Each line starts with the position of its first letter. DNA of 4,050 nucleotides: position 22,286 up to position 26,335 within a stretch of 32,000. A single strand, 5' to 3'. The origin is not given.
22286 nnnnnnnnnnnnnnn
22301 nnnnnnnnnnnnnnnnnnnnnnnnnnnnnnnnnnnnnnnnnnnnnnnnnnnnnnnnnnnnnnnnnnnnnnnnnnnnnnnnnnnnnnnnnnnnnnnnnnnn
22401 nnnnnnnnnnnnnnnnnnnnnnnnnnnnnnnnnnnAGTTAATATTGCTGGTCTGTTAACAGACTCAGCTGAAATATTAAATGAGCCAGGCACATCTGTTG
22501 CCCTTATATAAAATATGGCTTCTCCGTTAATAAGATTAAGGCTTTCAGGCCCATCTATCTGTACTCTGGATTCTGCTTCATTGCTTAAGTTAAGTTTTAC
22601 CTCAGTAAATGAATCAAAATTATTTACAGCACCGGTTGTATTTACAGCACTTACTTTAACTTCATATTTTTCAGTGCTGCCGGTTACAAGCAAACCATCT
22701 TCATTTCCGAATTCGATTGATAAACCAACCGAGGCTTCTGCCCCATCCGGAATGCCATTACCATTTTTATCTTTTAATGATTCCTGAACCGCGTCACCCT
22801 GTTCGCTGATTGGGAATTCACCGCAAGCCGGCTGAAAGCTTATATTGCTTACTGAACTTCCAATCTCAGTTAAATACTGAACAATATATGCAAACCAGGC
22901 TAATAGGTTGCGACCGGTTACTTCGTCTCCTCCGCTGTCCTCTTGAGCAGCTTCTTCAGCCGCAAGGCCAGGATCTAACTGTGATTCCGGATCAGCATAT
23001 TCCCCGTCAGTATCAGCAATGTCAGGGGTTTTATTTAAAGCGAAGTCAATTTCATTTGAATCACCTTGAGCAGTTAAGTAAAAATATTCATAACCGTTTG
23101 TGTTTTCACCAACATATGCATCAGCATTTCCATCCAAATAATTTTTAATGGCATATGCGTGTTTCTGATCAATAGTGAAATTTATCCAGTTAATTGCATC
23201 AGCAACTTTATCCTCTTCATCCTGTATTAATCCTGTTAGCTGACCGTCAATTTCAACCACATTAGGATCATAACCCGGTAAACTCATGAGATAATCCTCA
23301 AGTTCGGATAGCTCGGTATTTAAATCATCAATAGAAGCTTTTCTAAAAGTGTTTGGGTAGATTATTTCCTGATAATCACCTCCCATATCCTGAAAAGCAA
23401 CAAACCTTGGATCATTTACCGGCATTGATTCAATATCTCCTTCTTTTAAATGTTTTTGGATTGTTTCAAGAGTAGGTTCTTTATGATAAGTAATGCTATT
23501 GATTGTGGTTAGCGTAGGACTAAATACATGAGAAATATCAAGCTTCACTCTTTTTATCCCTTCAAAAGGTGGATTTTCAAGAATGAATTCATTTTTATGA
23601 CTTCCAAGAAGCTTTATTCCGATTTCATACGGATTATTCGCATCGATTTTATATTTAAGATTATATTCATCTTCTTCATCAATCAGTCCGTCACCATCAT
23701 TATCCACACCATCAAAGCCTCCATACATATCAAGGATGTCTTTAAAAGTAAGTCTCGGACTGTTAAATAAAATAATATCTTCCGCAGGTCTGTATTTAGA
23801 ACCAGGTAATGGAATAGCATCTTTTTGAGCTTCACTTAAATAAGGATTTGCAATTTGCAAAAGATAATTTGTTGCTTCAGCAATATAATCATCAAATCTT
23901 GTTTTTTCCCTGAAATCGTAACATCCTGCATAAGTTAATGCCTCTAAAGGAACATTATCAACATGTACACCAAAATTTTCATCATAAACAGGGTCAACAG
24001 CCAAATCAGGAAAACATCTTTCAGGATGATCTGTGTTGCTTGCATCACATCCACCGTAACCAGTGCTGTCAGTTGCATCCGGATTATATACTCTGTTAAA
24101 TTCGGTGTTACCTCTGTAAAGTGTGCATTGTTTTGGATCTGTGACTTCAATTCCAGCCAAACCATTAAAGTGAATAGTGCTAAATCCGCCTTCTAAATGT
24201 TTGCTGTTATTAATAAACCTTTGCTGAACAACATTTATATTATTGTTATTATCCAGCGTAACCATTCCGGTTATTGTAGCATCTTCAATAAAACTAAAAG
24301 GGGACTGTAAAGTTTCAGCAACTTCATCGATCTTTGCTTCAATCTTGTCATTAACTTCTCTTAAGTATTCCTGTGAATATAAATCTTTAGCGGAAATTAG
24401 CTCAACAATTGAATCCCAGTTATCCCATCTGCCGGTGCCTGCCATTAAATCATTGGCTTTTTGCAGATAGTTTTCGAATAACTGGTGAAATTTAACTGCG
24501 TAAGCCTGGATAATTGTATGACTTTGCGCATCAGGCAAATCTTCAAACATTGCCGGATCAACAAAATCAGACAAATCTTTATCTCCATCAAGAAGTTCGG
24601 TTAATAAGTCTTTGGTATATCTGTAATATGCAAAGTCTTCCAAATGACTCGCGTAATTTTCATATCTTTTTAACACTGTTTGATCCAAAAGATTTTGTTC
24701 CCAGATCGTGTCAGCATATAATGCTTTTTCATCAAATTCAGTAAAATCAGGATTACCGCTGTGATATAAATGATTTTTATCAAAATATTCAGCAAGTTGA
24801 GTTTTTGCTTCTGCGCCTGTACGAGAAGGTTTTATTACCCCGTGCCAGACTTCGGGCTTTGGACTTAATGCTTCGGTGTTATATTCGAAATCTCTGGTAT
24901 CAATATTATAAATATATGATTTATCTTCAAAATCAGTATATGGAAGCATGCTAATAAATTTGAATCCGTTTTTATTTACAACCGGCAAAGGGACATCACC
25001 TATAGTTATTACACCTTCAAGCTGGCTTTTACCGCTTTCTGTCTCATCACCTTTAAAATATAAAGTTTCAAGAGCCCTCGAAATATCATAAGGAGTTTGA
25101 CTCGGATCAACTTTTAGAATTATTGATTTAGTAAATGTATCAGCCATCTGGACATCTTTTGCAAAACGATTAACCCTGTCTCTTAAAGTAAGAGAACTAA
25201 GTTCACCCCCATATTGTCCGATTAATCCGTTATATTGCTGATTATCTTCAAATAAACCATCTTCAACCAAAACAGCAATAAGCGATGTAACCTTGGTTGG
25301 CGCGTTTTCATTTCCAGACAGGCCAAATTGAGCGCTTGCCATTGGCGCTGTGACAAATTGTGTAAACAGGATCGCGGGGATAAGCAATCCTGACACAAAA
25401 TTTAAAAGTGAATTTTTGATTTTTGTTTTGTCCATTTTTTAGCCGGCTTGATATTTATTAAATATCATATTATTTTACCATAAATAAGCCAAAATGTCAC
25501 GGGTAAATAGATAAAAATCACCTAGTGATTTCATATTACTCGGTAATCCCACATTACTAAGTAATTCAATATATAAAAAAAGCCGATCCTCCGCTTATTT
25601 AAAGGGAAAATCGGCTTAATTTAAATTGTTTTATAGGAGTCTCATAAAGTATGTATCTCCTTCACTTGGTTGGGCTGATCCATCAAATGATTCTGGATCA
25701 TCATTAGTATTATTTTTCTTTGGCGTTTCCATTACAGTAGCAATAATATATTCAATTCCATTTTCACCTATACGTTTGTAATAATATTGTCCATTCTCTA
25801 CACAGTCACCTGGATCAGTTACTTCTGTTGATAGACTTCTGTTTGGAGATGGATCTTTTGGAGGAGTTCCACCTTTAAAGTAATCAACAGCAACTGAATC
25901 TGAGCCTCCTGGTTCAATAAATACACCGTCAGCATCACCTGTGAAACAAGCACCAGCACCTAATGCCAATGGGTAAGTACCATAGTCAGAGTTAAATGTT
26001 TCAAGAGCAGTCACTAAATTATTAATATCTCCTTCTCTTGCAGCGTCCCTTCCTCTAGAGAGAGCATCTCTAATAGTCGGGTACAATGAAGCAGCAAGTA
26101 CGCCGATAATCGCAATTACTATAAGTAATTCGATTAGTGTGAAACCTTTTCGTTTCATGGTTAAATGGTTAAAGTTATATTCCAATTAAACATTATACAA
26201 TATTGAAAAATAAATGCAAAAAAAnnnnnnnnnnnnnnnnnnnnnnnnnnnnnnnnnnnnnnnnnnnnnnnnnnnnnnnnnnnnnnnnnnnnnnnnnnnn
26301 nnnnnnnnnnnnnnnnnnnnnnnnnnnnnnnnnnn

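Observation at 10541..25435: Giant 4,964-aa secreted mosaic surface protein with two wall anchors about 3,100 aa apart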

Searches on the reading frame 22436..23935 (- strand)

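Call 25: search_protein_families(library=pfam, proteins=[window:22436-23935:-], max_evalue=0.5)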
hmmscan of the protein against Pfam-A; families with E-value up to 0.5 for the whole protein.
window:22436-23935:- (500 aa): 1 family
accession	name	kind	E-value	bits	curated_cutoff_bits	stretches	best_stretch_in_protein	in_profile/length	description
PF18565.7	Glyco_hydro2_C5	-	0.11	12.9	32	0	461-492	63-94/103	Glycoside hydrolase family 2 C-terminal domain 5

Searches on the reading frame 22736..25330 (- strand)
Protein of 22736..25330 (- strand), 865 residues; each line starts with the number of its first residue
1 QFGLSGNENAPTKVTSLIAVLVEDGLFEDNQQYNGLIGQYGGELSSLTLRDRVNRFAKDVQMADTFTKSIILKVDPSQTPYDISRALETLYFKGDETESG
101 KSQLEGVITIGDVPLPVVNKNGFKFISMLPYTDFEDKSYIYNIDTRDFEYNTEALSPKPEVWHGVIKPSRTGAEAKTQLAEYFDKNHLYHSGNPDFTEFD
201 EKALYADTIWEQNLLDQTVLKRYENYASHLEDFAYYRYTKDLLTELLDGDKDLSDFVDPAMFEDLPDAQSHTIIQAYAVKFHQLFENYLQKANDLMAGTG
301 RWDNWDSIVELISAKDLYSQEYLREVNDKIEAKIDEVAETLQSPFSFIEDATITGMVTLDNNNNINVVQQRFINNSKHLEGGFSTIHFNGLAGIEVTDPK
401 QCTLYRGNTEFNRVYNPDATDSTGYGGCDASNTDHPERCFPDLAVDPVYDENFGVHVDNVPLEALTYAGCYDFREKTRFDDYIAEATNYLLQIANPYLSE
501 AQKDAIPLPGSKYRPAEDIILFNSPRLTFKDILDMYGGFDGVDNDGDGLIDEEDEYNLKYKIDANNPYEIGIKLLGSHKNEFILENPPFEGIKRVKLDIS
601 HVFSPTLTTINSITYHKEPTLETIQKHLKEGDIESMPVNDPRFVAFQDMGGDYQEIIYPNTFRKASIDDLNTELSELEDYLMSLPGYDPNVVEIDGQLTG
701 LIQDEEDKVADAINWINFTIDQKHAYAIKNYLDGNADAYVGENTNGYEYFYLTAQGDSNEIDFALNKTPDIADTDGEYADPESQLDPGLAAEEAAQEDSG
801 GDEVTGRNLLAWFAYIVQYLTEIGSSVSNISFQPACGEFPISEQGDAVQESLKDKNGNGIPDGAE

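Call 26: search_solved_structures(query=window:22736-25330:-, max_evalue=1)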
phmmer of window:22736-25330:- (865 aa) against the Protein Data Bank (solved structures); distinct sequences matched with E-value up to 1: 0.

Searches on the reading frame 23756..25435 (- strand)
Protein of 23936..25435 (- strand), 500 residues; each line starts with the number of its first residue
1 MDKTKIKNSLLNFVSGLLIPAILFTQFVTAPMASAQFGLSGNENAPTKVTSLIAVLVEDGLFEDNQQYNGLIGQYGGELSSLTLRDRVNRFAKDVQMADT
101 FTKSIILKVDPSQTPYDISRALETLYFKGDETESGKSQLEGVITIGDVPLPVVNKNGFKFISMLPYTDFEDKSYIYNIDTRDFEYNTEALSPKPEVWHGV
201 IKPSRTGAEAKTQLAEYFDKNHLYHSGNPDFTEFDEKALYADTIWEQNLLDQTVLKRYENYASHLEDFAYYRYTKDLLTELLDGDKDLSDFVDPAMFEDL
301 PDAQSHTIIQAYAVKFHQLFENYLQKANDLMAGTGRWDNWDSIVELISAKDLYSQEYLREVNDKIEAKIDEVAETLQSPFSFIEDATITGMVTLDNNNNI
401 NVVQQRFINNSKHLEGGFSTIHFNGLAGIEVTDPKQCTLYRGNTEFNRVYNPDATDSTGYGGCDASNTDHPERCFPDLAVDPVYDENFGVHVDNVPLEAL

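Call 25: search_protein_families(library=pfam, proteins=[window:23936-25435:-], max_evalue=0.5)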
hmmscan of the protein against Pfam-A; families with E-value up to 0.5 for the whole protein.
window:23936-25435:- (500 aa): 2 families
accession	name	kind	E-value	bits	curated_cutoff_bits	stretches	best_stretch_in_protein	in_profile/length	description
PF02086.21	MethyltransfD12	-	0.024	14.8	22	1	329-414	64-144/253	D12 class N6 adenine-specific DNA methyltransferase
PF19121.6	DUF5805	-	0.14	13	28.5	1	341-378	16-54/67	Family of unknown function (DUF5805)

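Call 67: predict_structure(alignment_id=A4)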
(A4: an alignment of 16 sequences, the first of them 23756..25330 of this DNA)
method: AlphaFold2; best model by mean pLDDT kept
length: 525 residues; sequences in the alignment: 16
mean_pLDDT: 57.9   pTM: 0.35
mean pLDDT of the five models: 57.9, 56.5, 56.1, 55.1, 53.6
residues with pLDDT >= 90: 14; 70-90: 166; 50-70: 106; < 50: 239
segments of 3 or more residues with pLDDT < 50: 1-13, 116-164, 197-243, 245-254, 264-328, 333-344, 405-427, 429-432, 450-460
pLDDT, mean of each block of 10 residues (from residue 1): 30 62 86 85 85 83 68 80 66 59 65 49 23 33 40 40 51 79 71 53 33 37 37 36 46 50 44 38 37 36 39 39 45 44 56 81 81 81 78 73 48 39 47 62 66 41 60 86 89 84 87 81 61
secondary structure, 60 per line:
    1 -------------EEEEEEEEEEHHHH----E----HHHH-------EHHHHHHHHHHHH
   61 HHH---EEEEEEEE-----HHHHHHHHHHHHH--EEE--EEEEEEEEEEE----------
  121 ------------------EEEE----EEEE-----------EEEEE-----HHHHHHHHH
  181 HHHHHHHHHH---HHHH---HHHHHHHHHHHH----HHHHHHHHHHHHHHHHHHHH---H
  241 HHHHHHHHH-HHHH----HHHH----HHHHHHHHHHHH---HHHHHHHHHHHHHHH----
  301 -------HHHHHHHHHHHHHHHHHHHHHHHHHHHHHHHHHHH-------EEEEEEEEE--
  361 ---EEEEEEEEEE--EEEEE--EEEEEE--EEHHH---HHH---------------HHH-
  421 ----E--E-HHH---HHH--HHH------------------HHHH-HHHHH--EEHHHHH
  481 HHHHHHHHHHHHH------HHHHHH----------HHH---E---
elements in order: E14-23 H24-27 H37-40 H49-63 E67-74 H80-92 E95-97 E100-110 E139-142 E147-150 E162-166 H172-190 H194-197 H201-212 H217-236 H240-249 H251-254 H259-262 H267-278 H282-296 H308-342 E350-358 E364-373 E376-380 E383-388 H462-465 H467-471 H476-493 H500-505

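Call 69: fold_search(model_id=the predicted structure, library=pdb)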
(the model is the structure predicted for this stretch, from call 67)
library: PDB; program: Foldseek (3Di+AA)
matches with E <= 10: 451; with E <= 0.001: 0
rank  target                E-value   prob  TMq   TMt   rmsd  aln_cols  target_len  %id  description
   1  3t38_A                6.3e-02  0.44  0.12  0.28  12.0       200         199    8  Corynebacterium glutamicum thioredoxin-dependent arsenate reductase Cg_ArsC1' (released 2011-11-23)
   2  3k7p_B                1.1e-01  0.75  0.09  0.28   6.4       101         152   13  Structure of mutant of ribose 5-phosphate isomerase type B from Trypanosoma cruzi. (released 2010-10-27)
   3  3hdb_A                1.1e-01  0.14  0.12  0.14  11.8       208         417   12  Crystal structure of AaHIV, A metalloproteinase from venom of Agkistrodon Acutus (released 2009-08-11)
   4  3k7s_A                1.2e-01  0.77  0.10  0.29   5.9       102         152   13  Complex of Trypanosoma cruzi ribose 5-phosphate isomerase type B with ribose 5-phosphate (released 2010-10-27)
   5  7q6n_D                1.2e-01  0.41  0.09  0.20  10.7       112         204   11  Structure of WrbA from Salmonella Typhimurium bound to ME0052 (released 2022-08-03)
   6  3k7p_A                1.3e-01  0.75  0.10  0.29   6.4       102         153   13  Structure of mutant of ribose 5-phosphate isomerase type B from Trypanosoma cruzi. (released 2010-10-27)
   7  6tzo                  1.3e-01  0.30  0.15  0.29  15.4       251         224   12  Crystal Structure of Fungal RNA Kinase (released 2019-11-06)
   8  4rbm                  1.4e-01  0.69  0.16  0.18   7.7       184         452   11  Porphyromonas gingivalis gingipain K (Kgp) catalytic and immunoglobulin superfamily-like domains (released 2014-10-08)
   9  4v0s_A                1.4e-01  0.25  0.12  0.35  13.0       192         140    8  Crystal structure of Mycobacterium tuberculosis Type II Dehydroquinase D88N mutant inhibited by a 3-dehydroquinic acid (released 2016-01-13)
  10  3k7o_A                1.5e-01  0.63  0.09  0.27   6.5        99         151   12  Structure of type B ribose 5-phosphate isomerase from Trypanosoma cruzi (released 2010-10-27)
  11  6tzm                  1.5e-01  0.28  0.15  0.31  14.6       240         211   10  Crystal Structure of Fungal RNA Kinase (released 2019-11-06)
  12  5b6p_A                1.7e-01  0.47  0.11  0.33   5.5       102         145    9  Structure of the dodecameric type-II dehydrogenate dehydratase from Acinetobacter baumannii at 2.00 A resolution (released 2016-09-07)
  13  3n59_X                1.8e-01  0.21  0.11  0.33  14.2       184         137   11  Type II dehydroquinase from Mycobacterium Tuberculosis complexed with 3-dehydroshikimate (released 2010-07-21)
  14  6fxl_B                2.1e-01  0.63  0.09  0.29   6.5       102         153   13  Structure of Trypanosoma cruzi type B ribose 5-phosphate isomerase (TcRpiB) (released 2019-05-22)
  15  3n8k_D                2.1e-01  0.23  0.12  0.36  12.0       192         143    8  Type II dehydroquinase from Mycobacterium tuberculosis complexed with citrazinic acid (released 2010-07-21)
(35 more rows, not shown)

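Call 81: search_solved_structures(query=A4, max_evalue=1)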
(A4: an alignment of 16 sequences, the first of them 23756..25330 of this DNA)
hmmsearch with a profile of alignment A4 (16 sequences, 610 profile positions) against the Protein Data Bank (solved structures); distinct sequences matched with E-value up to 1: 2.
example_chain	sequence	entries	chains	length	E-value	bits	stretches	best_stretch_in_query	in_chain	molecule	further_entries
7trr_A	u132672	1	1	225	0.63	11.9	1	382-437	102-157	Peptidoglycan O-acetyltransferase B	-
7tjb_A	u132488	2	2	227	0.64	11.9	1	382-437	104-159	Peptidoglycan O-acetyltransferase B | Periplasmic protein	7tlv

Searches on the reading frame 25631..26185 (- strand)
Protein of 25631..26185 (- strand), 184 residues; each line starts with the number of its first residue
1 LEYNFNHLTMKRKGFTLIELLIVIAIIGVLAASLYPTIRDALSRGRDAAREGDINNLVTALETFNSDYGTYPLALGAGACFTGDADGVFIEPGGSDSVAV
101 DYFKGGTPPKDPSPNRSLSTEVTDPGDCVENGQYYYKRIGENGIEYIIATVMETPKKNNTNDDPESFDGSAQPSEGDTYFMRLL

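Call 11: search_protein_families(library=pfam, proteins=[window:25631-26185:-], max_evalue=0.01)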
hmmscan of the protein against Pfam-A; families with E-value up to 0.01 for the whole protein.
window:25631-26185:- (184 aa): 1 family
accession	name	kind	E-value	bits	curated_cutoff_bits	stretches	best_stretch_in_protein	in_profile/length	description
PF07963.17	N_methyl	-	3.6e-10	39.4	21.2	1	10-35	2-27/27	Prokaryotic N-terminal methylation motif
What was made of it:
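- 25631..26185 (-): Type IV prepilin (KRKG|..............), 184 aa. A hairpin plus T-run follows it, and a promoter-like site lies before the giant. N_methyl 39.4 bits (call 11).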

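Call 51: search_protein_families(library=ncbifam, proteins=[window:25631-26185:-], max_evalue=0.1)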
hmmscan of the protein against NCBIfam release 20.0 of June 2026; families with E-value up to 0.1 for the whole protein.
window:25631-26185:- (184 aa): 15 families
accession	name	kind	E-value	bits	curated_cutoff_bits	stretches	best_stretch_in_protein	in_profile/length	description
TIGR01710.1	typeII_sec_gspG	equivalog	1.2e-10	41.6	88.85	1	13-72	1-60/134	type II secretion system major pseudopilin GspG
TIGR02532.1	IV_pilin_GFxxxE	domain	1.2e-09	37.6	16.3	1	12-33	1-22/24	prepilin-type N-terminal cleavage/methylation domain-containing protein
NF041775.1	typeIV_PilA_Myxo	equivalog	2e-08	34.5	400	1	10-71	8-69/214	type IV pilin protein PilA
TIGR01708.2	typeII_sec_gspH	equivalog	2.8e-06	27.4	80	1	13-41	2-30/169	type II secretion system minor pseudopilin GspH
NF007862.0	PRK10574.1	equivalog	1.6e-05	25.1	138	1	10-39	2-31/145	prepilin peptidase-dependent pilin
NF040999.1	pilin_ComGC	equivalog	0.00012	22.2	75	1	13-38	2-27/84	competence type IV pilus major pilin ComGC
NF041013.1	T4P_ComGE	equivalog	0.00025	21.1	49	1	12-49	3-40/83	competence type IV pilus minor pilin ComGE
TIGR01711.1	gspJ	equivalog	0.00025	20.9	64.85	1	13-67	1-56/192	type II secretion system minor pseudopilin GspJ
TIGR02596.1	TIGR02596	subfamily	0.0018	18.4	70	1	15-39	1-25/196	Verru_Chthon cassette protein D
NF007800.0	PRK10506.1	equivalog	0.003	17.4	158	1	10-32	6-28/163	prepilin peptidase-dependent protein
NF007848.0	PRK10557.1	equivalog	0.0043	16.4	120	1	7-60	5-62/192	prepilin peptidase-dependent protein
TIGR01707.1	gspI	equivalog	0.0099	16.4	44.35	1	14-35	1-22/101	type II secretion system minor pseudopilin GspI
NF040982.1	ComGD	equivalog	0.013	15.9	70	1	13-37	2-26/139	competence type IV pilus minor pilin ComGD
NF038303.1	EPS_HpsB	equivalog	0.077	13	150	0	12-38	2-28/211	hormogonium polysaccharide secretion pseudopilin HpsB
NF041002.1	pilin_ComGF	equivalog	0.098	12.9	80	0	13-38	2-26/139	competence type IV pilus minor pilin ComGF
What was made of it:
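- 25631..26185 (-): GspG/PilA-like (call 51).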
